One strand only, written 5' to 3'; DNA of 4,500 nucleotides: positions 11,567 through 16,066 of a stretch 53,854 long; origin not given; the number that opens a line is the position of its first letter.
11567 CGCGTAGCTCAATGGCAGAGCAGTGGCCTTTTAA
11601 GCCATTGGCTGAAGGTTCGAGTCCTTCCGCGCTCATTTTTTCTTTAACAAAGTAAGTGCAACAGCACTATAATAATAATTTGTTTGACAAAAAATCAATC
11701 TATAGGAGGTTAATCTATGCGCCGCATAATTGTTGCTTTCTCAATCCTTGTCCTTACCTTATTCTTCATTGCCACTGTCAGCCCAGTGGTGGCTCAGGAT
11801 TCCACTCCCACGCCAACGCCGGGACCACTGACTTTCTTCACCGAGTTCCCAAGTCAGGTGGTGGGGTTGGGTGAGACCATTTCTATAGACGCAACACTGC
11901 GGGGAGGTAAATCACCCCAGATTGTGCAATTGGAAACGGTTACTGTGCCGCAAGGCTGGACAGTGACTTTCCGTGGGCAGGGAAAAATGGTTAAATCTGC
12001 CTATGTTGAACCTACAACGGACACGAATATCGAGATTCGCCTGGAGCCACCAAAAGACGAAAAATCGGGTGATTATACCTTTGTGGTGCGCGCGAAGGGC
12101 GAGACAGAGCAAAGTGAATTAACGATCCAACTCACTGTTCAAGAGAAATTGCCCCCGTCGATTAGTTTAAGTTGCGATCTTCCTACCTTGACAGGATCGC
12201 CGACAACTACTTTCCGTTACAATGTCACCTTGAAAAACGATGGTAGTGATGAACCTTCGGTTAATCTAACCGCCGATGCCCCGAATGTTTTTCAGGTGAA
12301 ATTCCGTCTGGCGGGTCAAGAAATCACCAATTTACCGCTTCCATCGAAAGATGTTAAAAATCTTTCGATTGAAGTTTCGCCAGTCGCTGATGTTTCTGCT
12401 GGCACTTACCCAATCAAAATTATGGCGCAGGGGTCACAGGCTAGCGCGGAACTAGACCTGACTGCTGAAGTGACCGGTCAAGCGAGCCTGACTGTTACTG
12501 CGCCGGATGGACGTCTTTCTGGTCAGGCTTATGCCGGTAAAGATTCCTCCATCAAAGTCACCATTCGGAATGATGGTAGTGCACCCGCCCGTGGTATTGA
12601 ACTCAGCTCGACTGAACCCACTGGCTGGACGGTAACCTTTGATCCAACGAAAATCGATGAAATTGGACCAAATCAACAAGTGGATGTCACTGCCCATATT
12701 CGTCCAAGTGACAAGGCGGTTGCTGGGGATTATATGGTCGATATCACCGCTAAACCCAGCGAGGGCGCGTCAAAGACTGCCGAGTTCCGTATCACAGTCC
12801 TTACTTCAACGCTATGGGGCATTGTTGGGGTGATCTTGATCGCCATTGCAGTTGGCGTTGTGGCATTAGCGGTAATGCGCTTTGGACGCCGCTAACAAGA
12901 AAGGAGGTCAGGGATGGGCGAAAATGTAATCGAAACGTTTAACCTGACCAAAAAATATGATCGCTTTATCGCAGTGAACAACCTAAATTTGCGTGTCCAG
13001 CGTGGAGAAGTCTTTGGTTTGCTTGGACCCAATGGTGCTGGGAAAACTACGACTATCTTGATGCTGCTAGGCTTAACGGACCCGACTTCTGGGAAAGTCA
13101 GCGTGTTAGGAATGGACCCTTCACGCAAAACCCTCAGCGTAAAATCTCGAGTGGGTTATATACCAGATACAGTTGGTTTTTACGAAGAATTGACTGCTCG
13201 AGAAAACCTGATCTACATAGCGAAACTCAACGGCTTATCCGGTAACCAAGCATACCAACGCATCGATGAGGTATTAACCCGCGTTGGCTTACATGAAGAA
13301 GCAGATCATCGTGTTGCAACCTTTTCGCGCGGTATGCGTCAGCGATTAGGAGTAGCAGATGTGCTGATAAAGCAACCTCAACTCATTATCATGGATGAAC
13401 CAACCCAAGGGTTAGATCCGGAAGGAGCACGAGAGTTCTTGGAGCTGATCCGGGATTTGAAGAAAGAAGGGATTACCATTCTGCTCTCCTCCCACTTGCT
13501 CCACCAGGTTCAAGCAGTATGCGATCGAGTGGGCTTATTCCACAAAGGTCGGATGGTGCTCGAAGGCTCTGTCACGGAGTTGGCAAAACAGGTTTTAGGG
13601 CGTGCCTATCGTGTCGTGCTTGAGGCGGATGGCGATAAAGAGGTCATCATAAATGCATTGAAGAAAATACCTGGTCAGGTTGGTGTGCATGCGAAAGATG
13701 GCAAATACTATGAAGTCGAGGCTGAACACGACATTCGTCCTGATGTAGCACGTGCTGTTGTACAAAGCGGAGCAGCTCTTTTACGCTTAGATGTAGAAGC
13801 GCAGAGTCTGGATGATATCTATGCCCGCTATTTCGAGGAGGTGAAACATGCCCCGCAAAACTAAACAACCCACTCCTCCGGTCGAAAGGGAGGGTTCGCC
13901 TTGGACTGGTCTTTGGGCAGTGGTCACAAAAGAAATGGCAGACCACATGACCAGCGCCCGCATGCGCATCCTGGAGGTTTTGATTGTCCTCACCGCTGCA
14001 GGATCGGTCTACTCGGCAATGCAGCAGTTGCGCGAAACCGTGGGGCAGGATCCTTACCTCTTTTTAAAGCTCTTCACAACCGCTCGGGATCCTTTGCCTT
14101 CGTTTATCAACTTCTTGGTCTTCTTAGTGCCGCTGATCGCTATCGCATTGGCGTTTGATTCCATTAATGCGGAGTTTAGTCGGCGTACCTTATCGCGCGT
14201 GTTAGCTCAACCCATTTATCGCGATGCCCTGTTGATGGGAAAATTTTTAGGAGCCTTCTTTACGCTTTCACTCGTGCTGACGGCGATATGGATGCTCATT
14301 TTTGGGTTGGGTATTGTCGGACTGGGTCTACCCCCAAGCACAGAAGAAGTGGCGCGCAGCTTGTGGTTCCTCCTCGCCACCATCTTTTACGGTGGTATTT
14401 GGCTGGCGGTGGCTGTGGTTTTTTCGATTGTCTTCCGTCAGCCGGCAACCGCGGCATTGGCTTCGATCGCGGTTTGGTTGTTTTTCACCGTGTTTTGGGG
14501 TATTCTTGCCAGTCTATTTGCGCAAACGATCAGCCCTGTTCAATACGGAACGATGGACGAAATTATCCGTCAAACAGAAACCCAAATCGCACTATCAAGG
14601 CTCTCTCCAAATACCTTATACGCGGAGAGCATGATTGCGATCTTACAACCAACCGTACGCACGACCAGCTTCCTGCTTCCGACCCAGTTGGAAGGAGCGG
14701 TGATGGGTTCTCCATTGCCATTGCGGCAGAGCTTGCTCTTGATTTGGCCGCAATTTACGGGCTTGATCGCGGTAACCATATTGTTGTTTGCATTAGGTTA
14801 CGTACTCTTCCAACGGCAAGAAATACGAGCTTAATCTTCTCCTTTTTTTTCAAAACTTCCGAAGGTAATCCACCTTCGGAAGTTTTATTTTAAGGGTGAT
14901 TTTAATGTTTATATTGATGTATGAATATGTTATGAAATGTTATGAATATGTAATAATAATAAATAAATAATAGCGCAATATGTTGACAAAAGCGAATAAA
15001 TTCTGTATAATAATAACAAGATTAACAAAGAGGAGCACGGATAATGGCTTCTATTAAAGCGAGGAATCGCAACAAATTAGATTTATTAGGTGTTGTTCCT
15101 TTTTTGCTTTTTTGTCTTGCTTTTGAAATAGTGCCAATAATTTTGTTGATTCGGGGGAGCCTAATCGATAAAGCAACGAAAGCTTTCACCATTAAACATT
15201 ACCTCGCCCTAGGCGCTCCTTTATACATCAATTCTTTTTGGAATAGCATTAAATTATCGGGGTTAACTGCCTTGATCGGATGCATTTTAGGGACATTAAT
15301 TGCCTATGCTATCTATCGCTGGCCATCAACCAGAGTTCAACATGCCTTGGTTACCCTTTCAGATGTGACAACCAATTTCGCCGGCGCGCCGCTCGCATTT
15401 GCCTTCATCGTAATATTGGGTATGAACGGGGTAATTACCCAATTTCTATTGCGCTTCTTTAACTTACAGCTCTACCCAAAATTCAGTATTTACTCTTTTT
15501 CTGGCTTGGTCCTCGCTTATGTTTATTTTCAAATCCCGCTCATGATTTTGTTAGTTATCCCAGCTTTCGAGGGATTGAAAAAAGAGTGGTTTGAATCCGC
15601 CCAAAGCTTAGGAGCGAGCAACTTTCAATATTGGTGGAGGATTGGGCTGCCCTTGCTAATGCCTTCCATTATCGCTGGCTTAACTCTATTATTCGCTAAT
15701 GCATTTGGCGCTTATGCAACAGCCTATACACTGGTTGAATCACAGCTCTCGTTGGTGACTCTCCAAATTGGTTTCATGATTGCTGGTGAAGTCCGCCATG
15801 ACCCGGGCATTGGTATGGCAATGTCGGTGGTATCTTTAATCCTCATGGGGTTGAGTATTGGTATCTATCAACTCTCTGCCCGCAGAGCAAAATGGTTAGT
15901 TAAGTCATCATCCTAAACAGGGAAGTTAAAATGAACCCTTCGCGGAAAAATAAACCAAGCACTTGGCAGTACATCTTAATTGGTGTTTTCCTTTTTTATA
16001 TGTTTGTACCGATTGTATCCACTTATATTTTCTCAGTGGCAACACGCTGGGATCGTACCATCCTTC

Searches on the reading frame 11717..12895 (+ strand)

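Call 57: search_protein_families(library=pfam, proteins=[window:11717-12895:+], max_evalue=0.00001)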
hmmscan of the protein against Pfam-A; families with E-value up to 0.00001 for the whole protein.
window:11717-12895:+ (392 aa): 2 families
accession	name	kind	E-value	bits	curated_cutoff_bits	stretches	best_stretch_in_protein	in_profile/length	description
PF10633.15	NPCBM_assoc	-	1.2e-28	99.6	24.4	1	273-346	3-76/78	NPCBM-associated, NEW3 domain of alpha-galactosidase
PF07705.17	CARDB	-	2.3e-07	31.4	22.7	0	269-345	13-83/101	CARDB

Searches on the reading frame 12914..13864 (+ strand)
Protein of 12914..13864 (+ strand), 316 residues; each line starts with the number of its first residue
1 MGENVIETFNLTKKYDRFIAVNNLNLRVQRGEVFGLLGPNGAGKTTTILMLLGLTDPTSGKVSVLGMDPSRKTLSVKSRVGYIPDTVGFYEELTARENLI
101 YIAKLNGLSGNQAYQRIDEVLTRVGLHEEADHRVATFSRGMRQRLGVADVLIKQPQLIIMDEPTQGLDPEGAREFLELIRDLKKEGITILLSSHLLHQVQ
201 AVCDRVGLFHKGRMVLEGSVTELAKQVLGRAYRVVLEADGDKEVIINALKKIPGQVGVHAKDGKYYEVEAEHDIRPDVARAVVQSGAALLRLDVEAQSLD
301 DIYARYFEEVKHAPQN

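Call 57: search_protein_families(library=pfam, proteins=[window:12914-13864:+], max_evalue=0.00001)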
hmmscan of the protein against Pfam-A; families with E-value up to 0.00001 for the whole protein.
window:12914-13864:+ (316 aa): 2 families
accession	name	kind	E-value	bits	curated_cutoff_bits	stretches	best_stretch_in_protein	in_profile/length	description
PF00005.33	ABC_tran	-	5.4e-33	114.9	25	1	21-165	1-137/137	ABC transporter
PF13304.12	AAA_21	-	5e-12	46.9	27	1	80-194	176-298/304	AAA domain, putative AbiEii toxin, Type IV TA system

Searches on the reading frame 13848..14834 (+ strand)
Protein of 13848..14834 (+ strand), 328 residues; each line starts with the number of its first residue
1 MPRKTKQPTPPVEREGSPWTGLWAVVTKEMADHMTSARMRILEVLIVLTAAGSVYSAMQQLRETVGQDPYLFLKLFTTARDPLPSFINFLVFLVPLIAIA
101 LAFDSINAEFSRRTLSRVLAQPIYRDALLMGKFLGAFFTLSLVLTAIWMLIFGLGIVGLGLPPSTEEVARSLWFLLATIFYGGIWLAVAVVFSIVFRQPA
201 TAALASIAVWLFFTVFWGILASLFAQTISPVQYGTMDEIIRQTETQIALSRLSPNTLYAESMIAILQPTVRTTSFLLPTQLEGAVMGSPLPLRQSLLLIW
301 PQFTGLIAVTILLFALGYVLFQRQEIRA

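Call 57: search_protein_families(library=pfam, proteins=[window:13848-14834:+], max_evalue=0.00001)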
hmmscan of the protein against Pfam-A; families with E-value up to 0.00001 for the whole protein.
window:13848-14834:+ (328 aa): 2 families
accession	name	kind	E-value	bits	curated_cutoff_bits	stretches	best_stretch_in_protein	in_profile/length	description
PF12679.13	ABC2_membrane_2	-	4.3e-33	115.2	27.2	1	23-325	1-282/283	ABC-2 family transporter protein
PF12698.13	ABC2_membrane_3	-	3.3e-08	33.5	31.6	1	80-318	154-346/347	ABC-2 family transporter protein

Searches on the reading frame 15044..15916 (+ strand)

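Call 57: search_protein_families(library=pfam, proteins=[window:15044-15916:+], max_evalue=0.00001)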
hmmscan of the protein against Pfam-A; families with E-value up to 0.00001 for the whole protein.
window:15044-15916:+ (290 aa): 1 family
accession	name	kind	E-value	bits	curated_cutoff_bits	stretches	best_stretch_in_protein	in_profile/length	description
PF00528.27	BPD_transp_1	-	4e-11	43.4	26.4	1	81-282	3-182/184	Binding-protein-dependent transport system inner membrane component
